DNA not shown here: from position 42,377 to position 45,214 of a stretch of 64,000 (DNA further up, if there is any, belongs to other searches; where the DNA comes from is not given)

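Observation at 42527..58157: Array of three GHL10-like TIM-barrel proteins alternating with three RCC1 beta-propeller proteins, all six being T9SS cargo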

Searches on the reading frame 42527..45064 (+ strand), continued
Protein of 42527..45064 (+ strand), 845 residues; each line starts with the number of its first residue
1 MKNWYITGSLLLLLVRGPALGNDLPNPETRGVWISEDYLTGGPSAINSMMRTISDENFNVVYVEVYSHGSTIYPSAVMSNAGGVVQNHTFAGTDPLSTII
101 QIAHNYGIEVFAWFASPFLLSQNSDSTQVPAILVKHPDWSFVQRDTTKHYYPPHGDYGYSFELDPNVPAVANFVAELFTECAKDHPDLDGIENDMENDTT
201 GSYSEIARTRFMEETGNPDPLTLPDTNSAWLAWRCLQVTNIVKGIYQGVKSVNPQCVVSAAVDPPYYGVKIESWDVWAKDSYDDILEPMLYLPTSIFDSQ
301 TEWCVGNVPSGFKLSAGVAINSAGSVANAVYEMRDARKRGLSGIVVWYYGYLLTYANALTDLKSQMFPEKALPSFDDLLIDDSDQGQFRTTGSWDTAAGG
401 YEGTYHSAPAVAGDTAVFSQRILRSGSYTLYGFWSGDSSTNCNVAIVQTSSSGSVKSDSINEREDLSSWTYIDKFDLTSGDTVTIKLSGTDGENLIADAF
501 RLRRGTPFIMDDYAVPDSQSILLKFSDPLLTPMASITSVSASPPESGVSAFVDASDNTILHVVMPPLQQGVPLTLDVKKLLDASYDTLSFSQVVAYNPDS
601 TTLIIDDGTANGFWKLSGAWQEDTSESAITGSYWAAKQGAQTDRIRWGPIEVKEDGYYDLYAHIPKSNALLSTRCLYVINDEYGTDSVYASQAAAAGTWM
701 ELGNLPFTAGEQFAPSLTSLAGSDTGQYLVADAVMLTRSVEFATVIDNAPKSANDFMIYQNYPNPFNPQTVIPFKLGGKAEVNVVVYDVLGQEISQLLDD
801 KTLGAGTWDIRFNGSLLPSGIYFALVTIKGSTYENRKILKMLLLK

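Call 43: predict_structure(alignment_id=A1)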
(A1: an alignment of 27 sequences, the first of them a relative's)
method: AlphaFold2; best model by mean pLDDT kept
length: 845 residues; sequences in the alignment: 27
mean_pLDDT: 85.6   pTM: 0.67
mean pLDDT of the five models: 85.6, 85.2, 84.8, 84.0, 83.8
residues with pLDDT >= 90: 385; 70-90: 381; 50-70: 53; < 50: 26
segments of 3 or more residues with pLDDT < 50: 15-22, 745-756, 761-764
pLDDT, mean of each block of 10 residues (from residue 1): 65 46 74 94 92 94 94 96 93 93 91 93 85 93 82 64 92 97 95 83 90 96 89 92 96 95 75 88 93 83 89 92 90 90 93 89 89 90 88 89 90 91 90 88 93 87 82 86 93 92 80 91 88 80 80 90 91 87 72 87 87 89 82 88 89 89 90 88 75 90 87 88 79 92 49 44 59 78 90 89 84 83 85 72 72
secondary structure, 60 per line:
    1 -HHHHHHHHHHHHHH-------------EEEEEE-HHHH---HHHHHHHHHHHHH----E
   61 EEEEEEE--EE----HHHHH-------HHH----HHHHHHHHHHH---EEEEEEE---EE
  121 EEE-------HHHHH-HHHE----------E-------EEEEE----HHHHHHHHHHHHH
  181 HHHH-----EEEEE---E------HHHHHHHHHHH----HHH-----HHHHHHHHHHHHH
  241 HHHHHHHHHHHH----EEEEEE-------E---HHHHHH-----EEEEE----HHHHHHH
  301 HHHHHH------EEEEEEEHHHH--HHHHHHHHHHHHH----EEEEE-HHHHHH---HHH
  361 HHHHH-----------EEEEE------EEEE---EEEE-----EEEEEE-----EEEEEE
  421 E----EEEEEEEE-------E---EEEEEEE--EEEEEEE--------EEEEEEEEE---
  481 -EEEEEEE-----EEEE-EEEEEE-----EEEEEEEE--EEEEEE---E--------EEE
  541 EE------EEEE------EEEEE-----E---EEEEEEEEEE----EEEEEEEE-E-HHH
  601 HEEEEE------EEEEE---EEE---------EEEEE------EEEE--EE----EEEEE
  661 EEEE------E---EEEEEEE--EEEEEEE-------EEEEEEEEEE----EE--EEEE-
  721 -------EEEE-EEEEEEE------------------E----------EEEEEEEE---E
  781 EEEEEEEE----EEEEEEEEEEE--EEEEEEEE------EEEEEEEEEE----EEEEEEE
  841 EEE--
elements in order (helices of 4 or more, strands of 3 or more residues): H2-15 E29-34 H36-39 H43-55 E60-67 H76-80 H95-105 E109-115 E119-123 H131-135 E159-163 H168-184 E190-194 H205-215 H228-252 E257-262 H274-279 E285-289 H294-306 E313-319 H320-323 H326-338 E343-347 H349-354 H358-365 E377-381 E388-391 E395-398 E404-409 E415-421 E426-433 E445-451 E454-460 E469-477 E482-488 E494-497 E499-504 E510-517 E520-525 E538-542 E549-552 E559-563 E573-582 E587-594 H598-601 E602-606 E613-617 E621-623 E633-637 E644-647 E656-664 E675-681 E684-690 E698-707 E716-719 E728-731 E733-739 E769-776 E780-788 E793-803 E806-813 E820-829 E834-843
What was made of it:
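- Checked: The AF2 model of G1 (pLDDT 85.6) shows a barrel at residues 29-365, a beta-sandwich at 377-504, an Ig-like module at 510-594, a beta-sandwich at 602-739 and the sorting domain at 769-843 (call 43).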

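Call 45: search_solved_structures(query=A1, max_evalue=1, show_alignments=3)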
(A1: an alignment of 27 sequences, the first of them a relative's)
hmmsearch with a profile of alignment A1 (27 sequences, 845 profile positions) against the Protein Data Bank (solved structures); distinct sequences matched with E-value up to 1: 11.
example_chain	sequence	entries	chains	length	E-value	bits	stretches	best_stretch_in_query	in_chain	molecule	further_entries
5oq2_A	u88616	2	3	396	2.2e-19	72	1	40-365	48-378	Cwp19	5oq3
5y9h_A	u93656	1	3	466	0.0011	20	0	458-502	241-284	SafD,Putative outer membrane protein,Putative outer membrane protein,Putative outer membra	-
3mi6_A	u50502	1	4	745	0.0046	18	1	98-202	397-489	Alpha-galactosidase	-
8glk_D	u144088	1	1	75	0.02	15.9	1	763-840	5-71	Endonuclease I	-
3cre_A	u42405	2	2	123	0.12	13.3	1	458-502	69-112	Outer membrane protein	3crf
2cny_A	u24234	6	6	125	0.13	13.2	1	458-502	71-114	PUTATIVE OUTER MEMBRANE PROTEIN | SAFA PILUS SUBUNIT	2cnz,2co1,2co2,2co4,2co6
2co7_A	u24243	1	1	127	0.13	13.2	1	458-502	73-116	SAFA PILUS SUBUNIT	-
2co3_A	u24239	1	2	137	0.15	13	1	458-502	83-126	SAFA PILUS SUBUNIT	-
3cre_B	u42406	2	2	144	0.17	12.8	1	458-502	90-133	Outer membrane protein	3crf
4e4s_A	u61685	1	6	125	0.4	11.6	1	416-491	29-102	Tumor necrosis factor ligand superfamily member 18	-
3osv_A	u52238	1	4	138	0.62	10.9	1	779-822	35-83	Flagellar basal-body rod modification protein FlgD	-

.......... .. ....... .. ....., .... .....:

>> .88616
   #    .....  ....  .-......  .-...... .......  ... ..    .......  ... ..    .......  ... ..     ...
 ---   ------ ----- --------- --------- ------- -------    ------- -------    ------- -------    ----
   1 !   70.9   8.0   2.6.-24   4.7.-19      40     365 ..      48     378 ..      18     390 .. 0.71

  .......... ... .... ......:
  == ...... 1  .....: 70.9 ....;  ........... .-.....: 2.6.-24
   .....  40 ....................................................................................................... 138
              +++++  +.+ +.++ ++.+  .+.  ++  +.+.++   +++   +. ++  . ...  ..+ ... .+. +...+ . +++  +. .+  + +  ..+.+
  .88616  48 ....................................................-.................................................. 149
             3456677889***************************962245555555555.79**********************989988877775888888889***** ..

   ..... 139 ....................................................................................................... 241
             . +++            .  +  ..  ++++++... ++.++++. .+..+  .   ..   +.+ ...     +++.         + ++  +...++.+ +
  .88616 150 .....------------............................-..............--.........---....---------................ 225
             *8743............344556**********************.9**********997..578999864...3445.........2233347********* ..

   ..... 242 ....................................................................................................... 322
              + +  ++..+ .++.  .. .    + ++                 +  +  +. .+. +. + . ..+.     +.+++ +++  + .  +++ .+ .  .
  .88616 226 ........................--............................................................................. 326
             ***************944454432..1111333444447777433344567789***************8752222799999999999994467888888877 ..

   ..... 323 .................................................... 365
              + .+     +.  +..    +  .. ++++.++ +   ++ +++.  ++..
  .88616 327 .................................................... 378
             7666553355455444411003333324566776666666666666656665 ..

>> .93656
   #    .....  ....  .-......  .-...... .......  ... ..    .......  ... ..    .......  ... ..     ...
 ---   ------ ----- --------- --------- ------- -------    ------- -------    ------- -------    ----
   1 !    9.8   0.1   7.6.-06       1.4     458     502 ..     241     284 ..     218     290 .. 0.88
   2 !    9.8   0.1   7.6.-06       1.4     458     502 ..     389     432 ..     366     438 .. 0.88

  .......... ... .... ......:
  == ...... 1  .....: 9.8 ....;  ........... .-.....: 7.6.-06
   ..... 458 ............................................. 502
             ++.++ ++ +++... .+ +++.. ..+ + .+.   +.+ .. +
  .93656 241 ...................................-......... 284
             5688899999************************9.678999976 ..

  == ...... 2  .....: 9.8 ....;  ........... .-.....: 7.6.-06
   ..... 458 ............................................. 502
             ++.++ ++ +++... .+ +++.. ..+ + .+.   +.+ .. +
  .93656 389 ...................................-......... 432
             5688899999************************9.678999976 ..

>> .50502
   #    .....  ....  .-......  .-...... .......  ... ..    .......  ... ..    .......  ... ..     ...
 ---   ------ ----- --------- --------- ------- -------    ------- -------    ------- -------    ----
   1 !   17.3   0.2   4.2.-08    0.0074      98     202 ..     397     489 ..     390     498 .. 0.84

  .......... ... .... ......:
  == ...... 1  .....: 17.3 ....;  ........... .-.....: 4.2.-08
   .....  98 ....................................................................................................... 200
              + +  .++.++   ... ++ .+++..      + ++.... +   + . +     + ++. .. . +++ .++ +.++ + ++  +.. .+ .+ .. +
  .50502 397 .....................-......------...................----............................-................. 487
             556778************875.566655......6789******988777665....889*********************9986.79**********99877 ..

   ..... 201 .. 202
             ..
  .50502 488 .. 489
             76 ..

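Call 47: fold_search(model_id=the predicted structure, library=pdb)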
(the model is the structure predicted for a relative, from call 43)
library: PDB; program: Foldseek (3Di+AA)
matches with E <= 10: 1793; with E <= 0.001: 501
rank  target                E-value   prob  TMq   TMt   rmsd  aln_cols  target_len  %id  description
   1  5oq3                  2.4e-19  1.00  0.33  0.75   3.4       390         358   18  High resolution structure of the functional region of Cwp19 from Clostridium difficile (released 2017-11-01)
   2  5oq2_B                1.8e-18  1.00  0.33  0.75   3.8       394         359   18  Se-SAD structure of the functional region of Cwp19 from Clostridium difficile (released 2017-11-01)
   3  5oq2_A                1.1e-16  1.00  0.33  0.74   4.2       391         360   19  Se-SAD structure of the functional region of Cwp19 from Clostridium difficile (released 2017-11-01)
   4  5x7g                  5.0e-15  1.00  0.24  0.29  25.5       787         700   11  Crystal Structure of Paenibacillus sp. 598K cycloisomaltooligosaccharide glucanotransferase (released 2017-04-26)
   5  3wnk                  7.7e-15  1.00  0.23  0.26  25.7       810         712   11  Crystal Structure of Bacillus circulans T-3040 cycloisomaltooligosaccharide glucanotransferase (released 2014-02-05)
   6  3wnn_B                2.7e-14  1.00  0.25  0.29  26.0       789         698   12  D308A mutant of Bacillus circulans T-3040 cycloisomaltooligosaccharide glucanotransferase complexed with isomaltooctao (released 2014-02-05)
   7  3wno_A                4.2e-14  1.00  0.25  0.30  25.1       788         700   12  D308A mutant of Bacillus circulans T-3040 cycloisomaltooligosaccharide glucanotransferase complexed with cycloisomalto (released 2014-02-05)
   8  3wnl_A                8.8e-14  1.00  0.25  0.30  25.6       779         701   12  D308A mutant of Bacillus circulans T-3040 cycloisomaltooligosaccharide glucanotransferase complexed with isomaltohexao (released 2014-02-05)
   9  3wnn_A                9.8e-14  1.00  0.24  0.29  25.5       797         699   12  D308A mutant of Bacillus circulans T-3040 cycloisomaltooligosaccharide glucanotransferase complexed with isomaltooctao (released 2014-02-05)
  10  3wnp_A                3.0e-13  1.00  0.25  0.29  25.4       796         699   12  D308A, F268V, D469Y, A513V, and Y515S quintuple mutant of Bacillus circulans T-3040 cycloisomaltooligosaccharide gluca (released 2014-02-05)
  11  5g56                  5.1e-13  1.00  0.21  0.24  25.0       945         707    9  THE TETRA-MODULAR CELLULOSOMAL ARABINOXYLANASE CtXyl5A STRUCTURE AS REVEALED BY X-RAY CRYSTALLOGRAPHY (released 2016-06-29)
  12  8ayr_B                2.0e-12  1.00  0.23  0.28  21.8       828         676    9  Sialidases and Fucosidases of Akkermansia muciniphila are key for rapid growth on colonic mucin and nutrient sharing a (released 2023-03-01)
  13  8ayr_A                3.4e-12  1.00  0.22  0.27  22.5       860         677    9  Sialidases and Fucosidases of Akkermansia muciniphila are key for rapid growth on colonic mucin and nutrient sharing a (released 2023-03-01)
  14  3voc                  1.6e-10  1.00  0.30  0.57   5.7       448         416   10  Crystal structure of the catalytic domain of beta-amylase from paenibacillus polymyxa (released 2013-02-20)
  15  4qaw_A                6.8e-10  1.00  0.26  0.37  16.6       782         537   10  Structure of modular Xyn30D from Paenibacillus barcinonensis (released 2014-10-08)
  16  6f2p                  7.6e-10  1.00  0.16  0.14  15.3       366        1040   16  Structure of Paenibacillus xanthan lyase to 2.6 A resolution (released 2018-12-05)
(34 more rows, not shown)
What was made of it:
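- On GHL10 (PF02638): Cwp19 5OQ3 is the top hit (E 2.4e-19, TM normalised to target 0.75; calls 43, 47).
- On Golvesin_C / CBM6-35-36-like module: Xanthan lyase 6f2p and CBM6E appear among the structural hits (calls 43, 47).
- Closest known: Cwp19 of Clostridioides difficile. Same: Same Pfam family and the best structural match to the G1 barrel (Foldseek E 2e-19, TM 0.75; call 47).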

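Call 52: find_encoding_contigs(protein=P0014, flank=10000, max_places=2)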
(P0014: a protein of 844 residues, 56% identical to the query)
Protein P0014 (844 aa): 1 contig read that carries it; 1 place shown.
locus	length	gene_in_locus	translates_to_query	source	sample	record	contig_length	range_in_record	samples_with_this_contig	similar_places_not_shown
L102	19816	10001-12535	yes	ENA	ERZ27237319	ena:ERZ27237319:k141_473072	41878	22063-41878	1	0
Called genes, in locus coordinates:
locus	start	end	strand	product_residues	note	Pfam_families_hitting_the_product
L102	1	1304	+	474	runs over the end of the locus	PF04185:Phosphoesterase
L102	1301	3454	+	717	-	-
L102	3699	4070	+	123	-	-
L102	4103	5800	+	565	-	PF18962:Por_Secre_tail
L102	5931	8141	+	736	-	PF14488:DUF4434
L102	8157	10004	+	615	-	PF25390:WD40_RLD, PF13540:RCC1_2 (weak), PF00415:RCC1, PF25384:Alsin_RLD (weak), PF25390:WD40_RLD, PF13540:RCC1_2, PF00415:RCC1, PF18962:Por_Secre_tail, +3 more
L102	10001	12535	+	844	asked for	PF02638:GHL10, PF25275:Golvesin_C, PF18962:Por_Secre_tail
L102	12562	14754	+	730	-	-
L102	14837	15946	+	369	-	-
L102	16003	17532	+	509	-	PF02638:GHL10, PF25275:Golvesin_C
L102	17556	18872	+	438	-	PF02638:GHL10, PF16373:DUF4985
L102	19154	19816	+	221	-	?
